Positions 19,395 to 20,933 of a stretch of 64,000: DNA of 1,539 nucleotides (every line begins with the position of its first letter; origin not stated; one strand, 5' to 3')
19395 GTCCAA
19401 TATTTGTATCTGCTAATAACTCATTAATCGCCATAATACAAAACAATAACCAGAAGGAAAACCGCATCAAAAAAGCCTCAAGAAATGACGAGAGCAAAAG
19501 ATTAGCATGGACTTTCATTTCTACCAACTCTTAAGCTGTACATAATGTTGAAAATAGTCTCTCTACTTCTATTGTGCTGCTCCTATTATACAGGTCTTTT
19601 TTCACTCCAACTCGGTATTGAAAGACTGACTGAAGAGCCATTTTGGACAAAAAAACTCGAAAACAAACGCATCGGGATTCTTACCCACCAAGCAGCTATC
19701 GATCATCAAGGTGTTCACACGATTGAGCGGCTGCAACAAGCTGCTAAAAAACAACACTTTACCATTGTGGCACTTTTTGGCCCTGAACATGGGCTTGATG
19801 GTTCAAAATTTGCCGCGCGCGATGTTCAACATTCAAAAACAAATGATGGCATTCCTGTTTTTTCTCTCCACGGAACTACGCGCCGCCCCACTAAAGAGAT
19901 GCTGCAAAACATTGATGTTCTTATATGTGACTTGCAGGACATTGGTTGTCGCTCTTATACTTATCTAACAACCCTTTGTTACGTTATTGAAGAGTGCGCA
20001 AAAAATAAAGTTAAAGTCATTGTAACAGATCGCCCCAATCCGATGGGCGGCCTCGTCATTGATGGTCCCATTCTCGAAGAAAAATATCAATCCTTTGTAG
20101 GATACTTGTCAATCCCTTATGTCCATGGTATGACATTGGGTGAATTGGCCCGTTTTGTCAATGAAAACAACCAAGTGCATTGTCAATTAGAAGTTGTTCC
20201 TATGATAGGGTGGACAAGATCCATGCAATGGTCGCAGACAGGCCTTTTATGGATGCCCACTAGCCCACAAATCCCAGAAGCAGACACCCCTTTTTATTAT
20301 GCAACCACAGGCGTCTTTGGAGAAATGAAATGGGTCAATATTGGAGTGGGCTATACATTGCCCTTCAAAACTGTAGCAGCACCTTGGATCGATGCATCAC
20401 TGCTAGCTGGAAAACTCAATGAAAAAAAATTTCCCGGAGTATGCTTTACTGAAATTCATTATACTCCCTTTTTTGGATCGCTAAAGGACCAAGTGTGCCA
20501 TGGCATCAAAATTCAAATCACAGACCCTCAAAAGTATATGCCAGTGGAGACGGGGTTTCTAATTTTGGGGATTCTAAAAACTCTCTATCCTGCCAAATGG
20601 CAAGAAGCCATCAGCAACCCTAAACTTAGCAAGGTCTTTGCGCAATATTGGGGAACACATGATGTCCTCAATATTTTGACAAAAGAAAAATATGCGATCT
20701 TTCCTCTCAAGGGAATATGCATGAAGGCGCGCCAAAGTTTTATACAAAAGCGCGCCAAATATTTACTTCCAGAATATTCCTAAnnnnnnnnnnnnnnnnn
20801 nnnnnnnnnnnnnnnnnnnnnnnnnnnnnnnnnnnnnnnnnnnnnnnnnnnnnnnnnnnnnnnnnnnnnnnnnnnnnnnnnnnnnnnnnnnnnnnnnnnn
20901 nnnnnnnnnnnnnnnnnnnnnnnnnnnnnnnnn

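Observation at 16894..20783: Rosetta-stone fusion of NagZ (GH3) with NamZ (DUF1343), plus a divergent secreted NamZ paralog: an exported exo-lytic peptidoglycan-glycan trimming module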

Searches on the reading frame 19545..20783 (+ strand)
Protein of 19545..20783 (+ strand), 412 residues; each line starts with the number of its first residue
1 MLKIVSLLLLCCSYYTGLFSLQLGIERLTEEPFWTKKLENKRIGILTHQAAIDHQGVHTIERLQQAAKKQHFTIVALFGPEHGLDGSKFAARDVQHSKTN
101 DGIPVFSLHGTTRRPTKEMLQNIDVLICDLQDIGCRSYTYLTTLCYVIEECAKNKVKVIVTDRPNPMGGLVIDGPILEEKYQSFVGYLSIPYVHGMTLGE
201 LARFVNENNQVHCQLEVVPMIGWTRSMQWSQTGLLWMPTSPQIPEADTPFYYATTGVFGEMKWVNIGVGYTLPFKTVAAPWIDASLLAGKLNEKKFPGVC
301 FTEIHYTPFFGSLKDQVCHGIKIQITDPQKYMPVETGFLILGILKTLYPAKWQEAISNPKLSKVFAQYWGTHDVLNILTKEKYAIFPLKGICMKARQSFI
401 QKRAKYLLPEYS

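Call 3: search_protein_families(library=pfam, proteins=[window:19545-20783:+], max_evalue=0.01)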
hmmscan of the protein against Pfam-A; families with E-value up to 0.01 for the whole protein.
window:19545-20783:+ (412 aa): 2 families
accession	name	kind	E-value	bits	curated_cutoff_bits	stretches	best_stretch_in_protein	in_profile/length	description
PF07075.17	NamZ_N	-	9.5e-78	260.7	26.9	1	43-246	1-202/203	Exo-beta-N-acetylmuramidase NamZ, N-terminal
PF20732.2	NamZ_C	-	1.2e-32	114.2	25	1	251-408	2-151/152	Exo-beta-N-acetylmuramidase NamZ, C-terminal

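Call 4: search_protein_families(library=ncbifam, proteins=[window:19545-20783:+], max_evalue=0.01)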
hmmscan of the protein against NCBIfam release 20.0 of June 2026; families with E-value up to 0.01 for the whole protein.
window:19545-20783:+ (412 aa): 0 families

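Call 7: list_cluster_members(proteins=[P0001, window:19545-20783:+, P0003, P0009, P0013, P0028, P0015, P0007])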
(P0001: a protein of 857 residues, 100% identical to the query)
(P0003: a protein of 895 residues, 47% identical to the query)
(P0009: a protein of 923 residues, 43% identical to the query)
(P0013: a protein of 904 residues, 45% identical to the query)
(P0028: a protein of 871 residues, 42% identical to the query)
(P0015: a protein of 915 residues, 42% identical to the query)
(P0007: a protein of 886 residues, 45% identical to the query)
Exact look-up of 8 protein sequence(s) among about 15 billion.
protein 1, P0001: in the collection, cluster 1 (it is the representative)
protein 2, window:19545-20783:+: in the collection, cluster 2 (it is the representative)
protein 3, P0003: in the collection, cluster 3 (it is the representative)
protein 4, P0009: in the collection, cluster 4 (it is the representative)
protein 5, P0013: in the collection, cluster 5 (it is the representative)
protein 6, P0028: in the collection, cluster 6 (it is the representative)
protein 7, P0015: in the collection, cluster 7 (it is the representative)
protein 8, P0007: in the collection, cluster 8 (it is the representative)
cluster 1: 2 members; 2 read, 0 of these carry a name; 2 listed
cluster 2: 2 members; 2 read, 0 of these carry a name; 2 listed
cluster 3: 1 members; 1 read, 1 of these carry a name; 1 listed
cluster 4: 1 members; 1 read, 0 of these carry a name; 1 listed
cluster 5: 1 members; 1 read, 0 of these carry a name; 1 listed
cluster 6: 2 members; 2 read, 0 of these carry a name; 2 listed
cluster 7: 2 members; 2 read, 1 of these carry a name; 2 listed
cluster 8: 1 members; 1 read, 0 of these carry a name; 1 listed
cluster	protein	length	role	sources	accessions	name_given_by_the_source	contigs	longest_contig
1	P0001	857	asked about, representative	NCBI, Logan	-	-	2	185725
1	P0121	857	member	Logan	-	-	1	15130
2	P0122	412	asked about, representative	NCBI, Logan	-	-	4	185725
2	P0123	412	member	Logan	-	-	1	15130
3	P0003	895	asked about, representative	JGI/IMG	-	uncharacterized protein YbbC (DUF1343 family)/beta-glucosidase-like glycosyl hydrolase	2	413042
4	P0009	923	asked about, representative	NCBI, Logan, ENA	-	-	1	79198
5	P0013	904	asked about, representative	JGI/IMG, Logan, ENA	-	-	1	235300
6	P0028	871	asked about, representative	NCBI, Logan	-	-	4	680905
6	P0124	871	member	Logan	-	-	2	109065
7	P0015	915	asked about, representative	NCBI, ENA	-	-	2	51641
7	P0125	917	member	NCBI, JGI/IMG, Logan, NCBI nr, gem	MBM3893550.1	DUF1343 domain-containing protein [Candidatus Dependentiae bacterium]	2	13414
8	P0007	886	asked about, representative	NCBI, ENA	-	-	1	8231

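Call 19: find_homologous_proteins(query=window:19545-20783:+, max_evalue=1e-10)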
Query window:19545-20783:+ (412 aa): 6240 proteins with E <= 1e-10 among 8000 candidates; the best 120 are listed.
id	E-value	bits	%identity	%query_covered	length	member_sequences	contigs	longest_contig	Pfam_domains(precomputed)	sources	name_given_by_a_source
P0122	1.9e-286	967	100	100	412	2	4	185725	PF07075.18,PF20732.3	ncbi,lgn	-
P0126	2.2e-140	486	51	100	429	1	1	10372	PF07075.18,PF20732.3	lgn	-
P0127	2.5e-140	486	52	100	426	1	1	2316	PF07075.18,PF20732.3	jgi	jgi:uncharacterized protein YbbC (DUF1343 family)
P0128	2.9e-140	486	53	95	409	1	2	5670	PF07075.18,PF20732.3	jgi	-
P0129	9.1e-140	484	52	97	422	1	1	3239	PF07075.18,PF20732.3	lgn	-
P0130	1.1e-139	484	54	94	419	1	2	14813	PF07075.18,PF20732.3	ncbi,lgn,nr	ncbi:MAG: DUF1343 domain-containing protein [Chlamydiales bacterium]|nr:DUF1343 domain-containing pr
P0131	1.3e-139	484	54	94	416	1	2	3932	PF07075.18,PF20732.3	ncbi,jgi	jgi:uncharacterized protein YbbC (DUF1343 family)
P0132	1.8e-139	483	53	95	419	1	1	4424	PF07075.18,PF20732.3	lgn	-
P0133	1.1e-138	481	53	99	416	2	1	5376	PF07075.18,PF20732.3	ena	-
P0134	3.4e-138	479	52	95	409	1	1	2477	PF07075.18,PF20732.3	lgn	-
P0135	6.1e-138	478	51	95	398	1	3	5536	PF07075.18,PF20732.3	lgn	-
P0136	1.5e-137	477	51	100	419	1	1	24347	PF07075.18,PF20732.3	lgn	-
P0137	4.7e-137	475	48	100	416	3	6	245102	PF07075.18,PF20732.3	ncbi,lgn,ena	-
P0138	4.8e-137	475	50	95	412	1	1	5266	PF07075.18,PF20732.3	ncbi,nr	ncbi:MAG: DUF1343 domain-containing protein [Nitrosomonas sp.]|nr:MAG: DUF1343 domain-containing pro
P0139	6.4e-137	475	51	100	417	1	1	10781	PF07075.18,PF20732.3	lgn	-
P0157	3.7e-135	469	51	100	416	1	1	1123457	PF07075.18,PF20732.3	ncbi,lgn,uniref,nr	ncbi:DUF1343 domain-containing protein [Parachlamydia sp. AcF125]|uniref:exo-beta-N-acetylmuramidase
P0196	1.4e-132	461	53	91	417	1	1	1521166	PF07075.18,PF20732.3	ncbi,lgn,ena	-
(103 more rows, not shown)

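Call 34: search_solved_structures(query=window:19545-20783:+, max_evalue=0.001, show_alignments=2)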
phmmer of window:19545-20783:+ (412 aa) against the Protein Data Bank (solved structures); distinct sequences matched with E-value up to 0.001: 2.
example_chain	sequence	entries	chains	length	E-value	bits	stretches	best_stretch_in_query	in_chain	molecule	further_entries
4k05_A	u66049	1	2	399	1.7e-89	303.7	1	21-351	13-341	Conserved hypothetical exported protein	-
4jja_A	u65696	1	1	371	4.3e-42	147.6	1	37-280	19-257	hypothetical protein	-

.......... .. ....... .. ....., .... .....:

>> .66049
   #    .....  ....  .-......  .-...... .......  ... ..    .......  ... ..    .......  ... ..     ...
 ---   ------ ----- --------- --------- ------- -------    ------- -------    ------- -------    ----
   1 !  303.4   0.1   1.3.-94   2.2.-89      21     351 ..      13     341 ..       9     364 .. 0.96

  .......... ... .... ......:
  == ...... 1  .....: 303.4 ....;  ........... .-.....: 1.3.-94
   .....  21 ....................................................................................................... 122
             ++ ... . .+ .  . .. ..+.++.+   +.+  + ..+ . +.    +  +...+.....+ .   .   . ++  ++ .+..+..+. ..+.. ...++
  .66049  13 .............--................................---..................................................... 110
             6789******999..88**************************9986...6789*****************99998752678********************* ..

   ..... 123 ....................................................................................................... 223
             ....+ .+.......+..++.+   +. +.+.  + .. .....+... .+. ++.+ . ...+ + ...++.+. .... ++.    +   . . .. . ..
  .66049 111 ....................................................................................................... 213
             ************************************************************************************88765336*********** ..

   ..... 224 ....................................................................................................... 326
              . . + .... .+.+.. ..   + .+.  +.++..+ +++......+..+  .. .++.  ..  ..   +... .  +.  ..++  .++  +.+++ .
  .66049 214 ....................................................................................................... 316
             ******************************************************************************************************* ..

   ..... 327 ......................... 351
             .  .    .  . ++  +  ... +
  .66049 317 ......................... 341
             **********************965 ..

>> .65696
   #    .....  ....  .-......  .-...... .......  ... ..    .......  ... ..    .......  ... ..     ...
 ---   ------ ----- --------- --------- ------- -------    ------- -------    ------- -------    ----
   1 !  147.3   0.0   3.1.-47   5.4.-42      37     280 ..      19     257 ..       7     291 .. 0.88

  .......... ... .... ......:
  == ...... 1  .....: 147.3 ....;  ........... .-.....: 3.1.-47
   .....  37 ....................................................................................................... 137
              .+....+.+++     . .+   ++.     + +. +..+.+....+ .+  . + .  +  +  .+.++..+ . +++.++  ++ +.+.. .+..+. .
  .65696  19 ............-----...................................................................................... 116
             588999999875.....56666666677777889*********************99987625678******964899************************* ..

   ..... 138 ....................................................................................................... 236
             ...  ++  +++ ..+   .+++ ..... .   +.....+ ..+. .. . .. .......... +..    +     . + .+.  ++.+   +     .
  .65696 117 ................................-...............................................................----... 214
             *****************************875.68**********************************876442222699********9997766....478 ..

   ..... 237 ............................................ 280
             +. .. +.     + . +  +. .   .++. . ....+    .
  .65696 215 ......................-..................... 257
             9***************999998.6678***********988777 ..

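Call 52: find_encoding_contigs(protein=P0157, flank=8000, max_places=1)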
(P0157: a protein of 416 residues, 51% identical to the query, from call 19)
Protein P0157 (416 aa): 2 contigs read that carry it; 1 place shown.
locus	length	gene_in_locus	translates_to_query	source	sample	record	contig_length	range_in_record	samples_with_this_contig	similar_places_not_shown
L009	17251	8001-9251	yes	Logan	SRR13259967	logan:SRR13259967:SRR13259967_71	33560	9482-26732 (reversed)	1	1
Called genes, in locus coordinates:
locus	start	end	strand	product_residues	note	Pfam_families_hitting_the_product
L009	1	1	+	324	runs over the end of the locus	PF25046:DUF7790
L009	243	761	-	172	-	PF02542:YgbB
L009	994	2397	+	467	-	PF00275:EPSP_synthase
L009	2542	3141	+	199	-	PF00574:CLP_protease, PF25145:NfeD1b_N (weak)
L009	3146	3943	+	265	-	PF01678:DAP_epimerase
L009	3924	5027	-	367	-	-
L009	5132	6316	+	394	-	PF03682:UPF0158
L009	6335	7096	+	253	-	PF02578:Cu-oxidase_4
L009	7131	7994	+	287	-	PF09924:LPG_synthase_C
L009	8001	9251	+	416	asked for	PF07075:NamZ_N, PF20732:NamZ_C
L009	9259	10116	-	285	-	PF01311:Bac_export_1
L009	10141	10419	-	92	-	PF01313:Bac_export_3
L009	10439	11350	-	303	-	PF00813:FliP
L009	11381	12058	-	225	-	PF02108:FliH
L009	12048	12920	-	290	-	-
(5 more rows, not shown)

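Call 53: find_encoding_contigs(protein=P0196, flank=8000, max_places=1)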
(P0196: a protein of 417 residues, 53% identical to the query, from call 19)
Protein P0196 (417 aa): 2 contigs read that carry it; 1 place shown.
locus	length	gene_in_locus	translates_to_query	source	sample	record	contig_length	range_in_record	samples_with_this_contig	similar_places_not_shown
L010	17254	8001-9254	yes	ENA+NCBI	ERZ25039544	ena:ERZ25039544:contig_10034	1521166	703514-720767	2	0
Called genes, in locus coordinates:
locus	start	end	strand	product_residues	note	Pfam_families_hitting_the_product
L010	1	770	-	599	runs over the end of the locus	PF00890:FAD_binding_2, PF01134:GIDA (weak), PF07992:Pyr_redox_2 (weak), PF02910:Succ_DH_flav_C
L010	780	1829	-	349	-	PF01127:Sdh_cyt (faint)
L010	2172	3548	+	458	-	PF10396:TrmE_N, PF01571:GCV_T (faint), PF12631:MnmE_helical, PF00350:Dynamin_N (faint), PF01926:MMR_HSR1, PF02421:FeoB_N, PF04548:AIG1 (weak)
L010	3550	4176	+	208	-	PF00730:HhH-GPD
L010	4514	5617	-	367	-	PF14226:DIOX_N, PF03171:2OG-FeII_Oxy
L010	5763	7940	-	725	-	PF00580:UvrD-helicase, PF01443:Viral_helicase1 (faint), PF13245:AAA_19, PF13604:AAA_30 (faint), PF13361:UvrD_C, PF13538:UvrD_C_2 (weak)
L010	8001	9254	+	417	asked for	PF07075:NamZ_N, PF20732:NamZ_C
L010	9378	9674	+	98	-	PF00166:Cpn10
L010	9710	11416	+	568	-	-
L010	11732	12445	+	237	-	PF00121:TIM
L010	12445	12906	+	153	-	PF00583:Acetyltransf_1, PF13527:Acetyltransf_9 (weak), PF13673:Acetyltransf_10, PF13508:Acetyltransf_7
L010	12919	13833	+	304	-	PF00892:EamA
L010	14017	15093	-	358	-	PF00762:Ferrochelatase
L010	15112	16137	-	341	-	PF13483:Lactamase_B_3, PF12706:Lactamase_B_2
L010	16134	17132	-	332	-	-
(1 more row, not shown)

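Call 54: find_encoding_contigs(protein=P0137, flank=8000, max_places=1)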
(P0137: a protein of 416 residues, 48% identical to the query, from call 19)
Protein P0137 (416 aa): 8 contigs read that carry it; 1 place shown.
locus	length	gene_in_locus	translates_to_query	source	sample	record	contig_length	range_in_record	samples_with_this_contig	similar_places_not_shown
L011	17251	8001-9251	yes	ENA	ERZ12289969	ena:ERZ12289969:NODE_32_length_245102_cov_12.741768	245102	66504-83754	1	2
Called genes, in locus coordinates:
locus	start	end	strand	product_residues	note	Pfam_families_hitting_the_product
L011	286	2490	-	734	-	PF00580:UvrD-helicase, PF13245:AAA_19, PF13604:AAA_30 (faint), PF01443:Viral_helicase1 (faint), PF13361:UvrD_C, PF13538:UvrD_C_2 (weak)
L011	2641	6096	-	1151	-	PF01619:Pro_dh, PF00171:Aldedh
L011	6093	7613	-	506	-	-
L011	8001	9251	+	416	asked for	PF07075:NamZ_N, PF20732:NamZ_C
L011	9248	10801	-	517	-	-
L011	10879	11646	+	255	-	PF04199:Cyclase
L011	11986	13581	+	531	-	-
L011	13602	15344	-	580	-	PF12796:Ank_2, PF00023:Ank (weak), PF12796:Ank_2, PF13637:Ank_4, PF12796:Ank_2, PF12796:Ank_2, PF13857:Ank_5, PF13637:Ank_4, +8 more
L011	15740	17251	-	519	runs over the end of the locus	PF03219:TLC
